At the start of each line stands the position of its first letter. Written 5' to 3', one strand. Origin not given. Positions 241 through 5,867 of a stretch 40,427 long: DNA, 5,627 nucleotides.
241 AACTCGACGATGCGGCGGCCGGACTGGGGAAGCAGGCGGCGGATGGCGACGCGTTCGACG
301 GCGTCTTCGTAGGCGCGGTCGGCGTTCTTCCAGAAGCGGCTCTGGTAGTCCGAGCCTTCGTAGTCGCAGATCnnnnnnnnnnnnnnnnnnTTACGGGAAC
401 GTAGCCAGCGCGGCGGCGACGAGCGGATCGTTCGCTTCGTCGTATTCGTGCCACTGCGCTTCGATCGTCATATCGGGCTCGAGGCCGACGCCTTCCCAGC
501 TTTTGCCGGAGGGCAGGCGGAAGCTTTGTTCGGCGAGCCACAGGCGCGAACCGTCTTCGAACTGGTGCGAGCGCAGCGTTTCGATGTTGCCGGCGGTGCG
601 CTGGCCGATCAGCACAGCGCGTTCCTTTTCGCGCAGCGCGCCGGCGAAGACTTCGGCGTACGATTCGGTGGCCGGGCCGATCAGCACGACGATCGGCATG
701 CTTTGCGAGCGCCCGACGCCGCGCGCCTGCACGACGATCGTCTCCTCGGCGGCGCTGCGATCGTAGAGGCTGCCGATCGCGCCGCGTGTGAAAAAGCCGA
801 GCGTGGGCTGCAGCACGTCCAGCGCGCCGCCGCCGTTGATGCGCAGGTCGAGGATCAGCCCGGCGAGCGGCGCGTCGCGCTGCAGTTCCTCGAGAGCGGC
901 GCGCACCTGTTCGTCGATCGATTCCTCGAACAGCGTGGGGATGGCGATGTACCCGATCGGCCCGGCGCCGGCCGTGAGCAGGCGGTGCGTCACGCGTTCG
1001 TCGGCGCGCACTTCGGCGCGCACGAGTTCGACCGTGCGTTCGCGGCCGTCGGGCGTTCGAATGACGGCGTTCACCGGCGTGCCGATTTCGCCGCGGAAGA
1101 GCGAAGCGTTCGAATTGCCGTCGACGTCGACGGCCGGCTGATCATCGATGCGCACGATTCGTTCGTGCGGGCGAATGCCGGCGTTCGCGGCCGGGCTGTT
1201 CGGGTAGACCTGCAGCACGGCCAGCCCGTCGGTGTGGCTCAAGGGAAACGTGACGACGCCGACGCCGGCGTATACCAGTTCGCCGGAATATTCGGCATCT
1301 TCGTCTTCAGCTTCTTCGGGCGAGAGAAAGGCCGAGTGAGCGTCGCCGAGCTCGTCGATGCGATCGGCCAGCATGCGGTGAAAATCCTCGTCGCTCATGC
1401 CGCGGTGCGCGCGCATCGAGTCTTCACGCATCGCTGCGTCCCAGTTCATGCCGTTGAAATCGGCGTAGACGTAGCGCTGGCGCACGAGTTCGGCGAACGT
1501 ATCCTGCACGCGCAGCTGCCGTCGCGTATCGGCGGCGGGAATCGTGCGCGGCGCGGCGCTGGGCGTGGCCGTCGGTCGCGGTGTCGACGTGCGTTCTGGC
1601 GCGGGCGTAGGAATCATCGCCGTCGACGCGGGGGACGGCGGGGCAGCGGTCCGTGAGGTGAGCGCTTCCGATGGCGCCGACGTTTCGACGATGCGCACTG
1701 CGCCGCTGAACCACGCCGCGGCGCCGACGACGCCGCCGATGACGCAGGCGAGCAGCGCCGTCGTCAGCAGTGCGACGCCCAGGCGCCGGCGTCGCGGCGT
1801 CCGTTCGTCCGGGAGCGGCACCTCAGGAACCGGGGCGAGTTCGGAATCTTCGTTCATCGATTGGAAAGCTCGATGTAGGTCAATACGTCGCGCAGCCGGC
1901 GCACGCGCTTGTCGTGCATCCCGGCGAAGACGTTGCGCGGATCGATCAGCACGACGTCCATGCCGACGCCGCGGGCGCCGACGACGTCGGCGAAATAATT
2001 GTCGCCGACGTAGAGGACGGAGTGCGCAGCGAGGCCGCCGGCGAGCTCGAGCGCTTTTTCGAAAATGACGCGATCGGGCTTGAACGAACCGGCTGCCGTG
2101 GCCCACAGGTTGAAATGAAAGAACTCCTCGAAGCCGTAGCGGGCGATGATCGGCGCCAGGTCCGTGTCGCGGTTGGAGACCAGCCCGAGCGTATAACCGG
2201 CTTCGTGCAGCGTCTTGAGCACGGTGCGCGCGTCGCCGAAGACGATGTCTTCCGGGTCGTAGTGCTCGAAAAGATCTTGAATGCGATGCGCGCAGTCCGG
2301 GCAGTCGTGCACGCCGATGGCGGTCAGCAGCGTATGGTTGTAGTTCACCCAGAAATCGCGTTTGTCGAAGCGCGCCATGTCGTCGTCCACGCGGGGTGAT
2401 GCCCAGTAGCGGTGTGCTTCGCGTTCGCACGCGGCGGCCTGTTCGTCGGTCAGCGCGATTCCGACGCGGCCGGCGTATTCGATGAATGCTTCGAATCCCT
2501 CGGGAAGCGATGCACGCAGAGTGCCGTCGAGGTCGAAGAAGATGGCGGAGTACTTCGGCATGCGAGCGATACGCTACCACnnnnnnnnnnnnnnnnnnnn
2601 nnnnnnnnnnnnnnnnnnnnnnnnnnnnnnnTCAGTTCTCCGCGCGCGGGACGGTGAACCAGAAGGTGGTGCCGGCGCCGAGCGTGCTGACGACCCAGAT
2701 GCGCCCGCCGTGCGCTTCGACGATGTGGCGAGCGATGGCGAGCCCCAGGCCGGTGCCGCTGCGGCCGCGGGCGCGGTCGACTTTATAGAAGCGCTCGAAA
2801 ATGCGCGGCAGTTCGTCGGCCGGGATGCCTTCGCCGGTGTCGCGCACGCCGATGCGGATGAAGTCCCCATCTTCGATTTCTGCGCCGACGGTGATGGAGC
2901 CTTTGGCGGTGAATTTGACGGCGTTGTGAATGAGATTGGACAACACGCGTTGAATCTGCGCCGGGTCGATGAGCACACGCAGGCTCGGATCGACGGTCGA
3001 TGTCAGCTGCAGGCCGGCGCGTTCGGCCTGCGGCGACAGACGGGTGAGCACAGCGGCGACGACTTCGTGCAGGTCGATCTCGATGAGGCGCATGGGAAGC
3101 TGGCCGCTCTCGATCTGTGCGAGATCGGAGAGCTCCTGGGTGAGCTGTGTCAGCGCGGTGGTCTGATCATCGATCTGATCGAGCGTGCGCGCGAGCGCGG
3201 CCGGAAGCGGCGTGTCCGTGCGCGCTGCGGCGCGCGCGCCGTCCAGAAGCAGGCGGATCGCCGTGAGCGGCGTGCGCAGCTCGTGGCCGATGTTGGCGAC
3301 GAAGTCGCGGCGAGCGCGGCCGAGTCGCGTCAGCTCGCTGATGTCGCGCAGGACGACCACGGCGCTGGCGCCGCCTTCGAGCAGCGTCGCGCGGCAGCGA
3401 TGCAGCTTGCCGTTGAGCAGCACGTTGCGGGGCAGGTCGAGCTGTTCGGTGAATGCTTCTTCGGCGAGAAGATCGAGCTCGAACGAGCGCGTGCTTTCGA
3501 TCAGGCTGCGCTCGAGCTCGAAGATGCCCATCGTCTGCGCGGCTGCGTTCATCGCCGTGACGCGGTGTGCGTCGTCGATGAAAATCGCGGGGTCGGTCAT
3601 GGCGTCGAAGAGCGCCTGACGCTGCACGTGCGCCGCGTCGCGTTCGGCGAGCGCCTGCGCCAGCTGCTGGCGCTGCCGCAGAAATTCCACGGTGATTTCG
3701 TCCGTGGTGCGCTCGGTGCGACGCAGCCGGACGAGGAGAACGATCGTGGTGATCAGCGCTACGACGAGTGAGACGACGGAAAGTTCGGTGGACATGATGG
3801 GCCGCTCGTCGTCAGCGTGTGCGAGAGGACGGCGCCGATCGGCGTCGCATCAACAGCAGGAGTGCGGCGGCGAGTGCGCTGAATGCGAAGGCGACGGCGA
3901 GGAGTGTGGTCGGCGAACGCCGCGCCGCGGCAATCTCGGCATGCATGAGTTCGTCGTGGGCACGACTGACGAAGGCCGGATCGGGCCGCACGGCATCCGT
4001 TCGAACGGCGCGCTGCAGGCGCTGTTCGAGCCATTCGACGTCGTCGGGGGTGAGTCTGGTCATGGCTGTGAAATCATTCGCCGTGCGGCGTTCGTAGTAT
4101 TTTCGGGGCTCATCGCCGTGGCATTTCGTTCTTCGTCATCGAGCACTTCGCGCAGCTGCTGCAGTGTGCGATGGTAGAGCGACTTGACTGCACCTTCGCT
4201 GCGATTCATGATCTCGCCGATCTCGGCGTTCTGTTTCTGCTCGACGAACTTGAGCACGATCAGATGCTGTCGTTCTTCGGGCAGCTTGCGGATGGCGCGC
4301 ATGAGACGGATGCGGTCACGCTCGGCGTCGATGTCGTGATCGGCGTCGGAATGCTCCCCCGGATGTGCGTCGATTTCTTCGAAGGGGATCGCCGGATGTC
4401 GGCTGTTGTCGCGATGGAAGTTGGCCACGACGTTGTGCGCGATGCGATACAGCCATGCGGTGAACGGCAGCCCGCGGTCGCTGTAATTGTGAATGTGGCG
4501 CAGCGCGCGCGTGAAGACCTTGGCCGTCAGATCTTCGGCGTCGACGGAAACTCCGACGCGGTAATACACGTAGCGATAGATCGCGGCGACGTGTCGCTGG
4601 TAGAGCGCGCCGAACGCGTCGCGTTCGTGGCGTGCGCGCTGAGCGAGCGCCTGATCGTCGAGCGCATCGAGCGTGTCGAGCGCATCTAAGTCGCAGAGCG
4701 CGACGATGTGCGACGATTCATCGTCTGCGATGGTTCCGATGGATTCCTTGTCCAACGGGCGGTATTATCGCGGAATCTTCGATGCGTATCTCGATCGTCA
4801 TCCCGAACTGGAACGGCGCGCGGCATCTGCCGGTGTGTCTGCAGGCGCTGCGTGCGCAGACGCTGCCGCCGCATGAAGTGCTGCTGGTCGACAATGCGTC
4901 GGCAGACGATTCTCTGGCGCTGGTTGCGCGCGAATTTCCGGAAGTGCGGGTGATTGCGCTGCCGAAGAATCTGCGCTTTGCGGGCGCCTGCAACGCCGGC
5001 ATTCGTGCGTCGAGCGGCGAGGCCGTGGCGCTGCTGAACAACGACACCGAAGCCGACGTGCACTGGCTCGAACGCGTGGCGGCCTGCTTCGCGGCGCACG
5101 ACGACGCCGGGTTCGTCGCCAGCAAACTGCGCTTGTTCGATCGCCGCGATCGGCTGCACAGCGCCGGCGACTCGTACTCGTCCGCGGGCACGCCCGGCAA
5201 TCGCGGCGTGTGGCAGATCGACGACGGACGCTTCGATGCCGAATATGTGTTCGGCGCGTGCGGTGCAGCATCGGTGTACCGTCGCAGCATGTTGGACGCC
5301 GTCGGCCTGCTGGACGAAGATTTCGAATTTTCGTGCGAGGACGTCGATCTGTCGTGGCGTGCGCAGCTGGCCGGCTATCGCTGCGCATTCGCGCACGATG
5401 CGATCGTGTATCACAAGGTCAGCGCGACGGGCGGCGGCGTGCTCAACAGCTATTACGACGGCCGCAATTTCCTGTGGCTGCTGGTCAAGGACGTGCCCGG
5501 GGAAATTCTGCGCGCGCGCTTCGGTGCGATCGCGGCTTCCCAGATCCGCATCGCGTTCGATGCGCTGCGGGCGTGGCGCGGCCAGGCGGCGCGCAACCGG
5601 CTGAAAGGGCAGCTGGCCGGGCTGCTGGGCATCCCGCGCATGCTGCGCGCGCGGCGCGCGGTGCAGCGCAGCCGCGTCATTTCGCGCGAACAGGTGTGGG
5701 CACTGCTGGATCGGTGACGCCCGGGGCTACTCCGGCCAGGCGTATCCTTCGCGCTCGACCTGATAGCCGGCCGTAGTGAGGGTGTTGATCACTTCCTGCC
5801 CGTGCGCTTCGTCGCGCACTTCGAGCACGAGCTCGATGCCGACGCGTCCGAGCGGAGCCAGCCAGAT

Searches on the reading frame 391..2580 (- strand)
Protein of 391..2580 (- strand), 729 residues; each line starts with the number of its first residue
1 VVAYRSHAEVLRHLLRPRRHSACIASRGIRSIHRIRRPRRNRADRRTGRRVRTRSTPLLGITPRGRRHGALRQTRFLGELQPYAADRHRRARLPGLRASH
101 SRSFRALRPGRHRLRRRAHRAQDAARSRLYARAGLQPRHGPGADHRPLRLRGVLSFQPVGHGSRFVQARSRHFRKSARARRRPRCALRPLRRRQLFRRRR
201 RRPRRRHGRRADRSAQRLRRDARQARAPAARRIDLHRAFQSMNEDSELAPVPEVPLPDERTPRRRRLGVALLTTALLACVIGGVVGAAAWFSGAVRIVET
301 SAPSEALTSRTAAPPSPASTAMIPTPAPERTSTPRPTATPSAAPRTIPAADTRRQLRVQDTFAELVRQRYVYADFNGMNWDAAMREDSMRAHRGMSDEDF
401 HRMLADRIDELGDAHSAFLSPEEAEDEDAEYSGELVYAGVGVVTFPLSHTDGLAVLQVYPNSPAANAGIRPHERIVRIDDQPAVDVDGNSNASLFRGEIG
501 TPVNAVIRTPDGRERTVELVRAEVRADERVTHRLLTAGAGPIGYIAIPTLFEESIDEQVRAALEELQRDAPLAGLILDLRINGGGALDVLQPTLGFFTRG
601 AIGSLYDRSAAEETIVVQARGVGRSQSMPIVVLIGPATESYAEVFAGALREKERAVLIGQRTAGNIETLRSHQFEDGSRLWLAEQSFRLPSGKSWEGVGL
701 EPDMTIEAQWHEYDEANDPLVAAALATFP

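Call 49: search_protein_families(library=pfam, proteins=[window:391-2580:-], max_evalue=0.0001)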
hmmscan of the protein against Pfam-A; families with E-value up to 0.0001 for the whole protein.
window:391-2580:- (729 aa): 3 families
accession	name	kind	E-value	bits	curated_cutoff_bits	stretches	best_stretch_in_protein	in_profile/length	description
PF03572.23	Peptidase_S41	-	3.4e-29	102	24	1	542-705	2-164/165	Peptidase family S41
PF17820.7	PDZ_6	-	2e-06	27.8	27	1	455-497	2-42/54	PDZ domain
PF13180.12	PDZ_2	-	1.3e-05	25.8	27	1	449-517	10-76/80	PDZ domain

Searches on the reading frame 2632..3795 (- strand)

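Call 49: search_protein_families(library=pfam, proteins=[window:2632-3795:-], max_evalue=0.0001)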
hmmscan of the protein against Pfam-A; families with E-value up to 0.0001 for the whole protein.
window:2632-3795:- (387 aa): 2 families
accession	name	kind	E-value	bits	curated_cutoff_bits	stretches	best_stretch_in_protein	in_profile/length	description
PF02518.31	HATPase_c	-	5.3e-33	114.2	26.4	1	277-385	2-110/111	Histidine kinase-, DNA gyrase B-, and HSP90-like ATPase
PF00512.31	HisKA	-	3.8e-14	52.9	26.9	1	161-231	1-66/66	His Kinase A (phospho-acceptor) domain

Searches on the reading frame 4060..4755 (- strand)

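Call 49: search_protein_families(library=pfam, proteins=[window:4060-4755:-], max_evalue=0.0001)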
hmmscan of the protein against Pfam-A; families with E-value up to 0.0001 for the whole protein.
window:4060-4755:- (231 aa): 3 families
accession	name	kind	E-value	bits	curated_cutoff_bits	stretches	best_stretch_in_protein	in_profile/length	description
PF04542.20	Sigma70_r2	-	1.4e-16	60.4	24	1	51-119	1-70/71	Sigma-70 region 2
PF08281.18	Sigma70_r4_2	-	6.1e-13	48.6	25.7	1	150-201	3-54/54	Sigma-70, region 4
PF04545.22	Sigma70_r4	-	8.2e-10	38.5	24.1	1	154-203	1-50/50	Sigma-70, region 4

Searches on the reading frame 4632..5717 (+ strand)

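Call 49: search_protein_families(library=pfam, proteins=[window:4632-5717:+], max_evalue=0.0001)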
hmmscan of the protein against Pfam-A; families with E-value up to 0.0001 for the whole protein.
window:4632-5717:+ (361 aa): 3 families
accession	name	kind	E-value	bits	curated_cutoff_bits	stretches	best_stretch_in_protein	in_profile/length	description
PF00535.33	Glycos_transf_2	-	7.8e-26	91.4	23.3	1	54-224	1-167/168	Glycosyl transferase family 2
PF13641.12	Glyco_tranf_2_3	-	2.3e-13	51.1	27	1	53-262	3-212/230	Glycosyltransferase like family 2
PF13632.12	Glyco_trans_2_3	-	2.4e-07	31.2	27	1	132-266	2-128/198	Glycosyl transferase family group 2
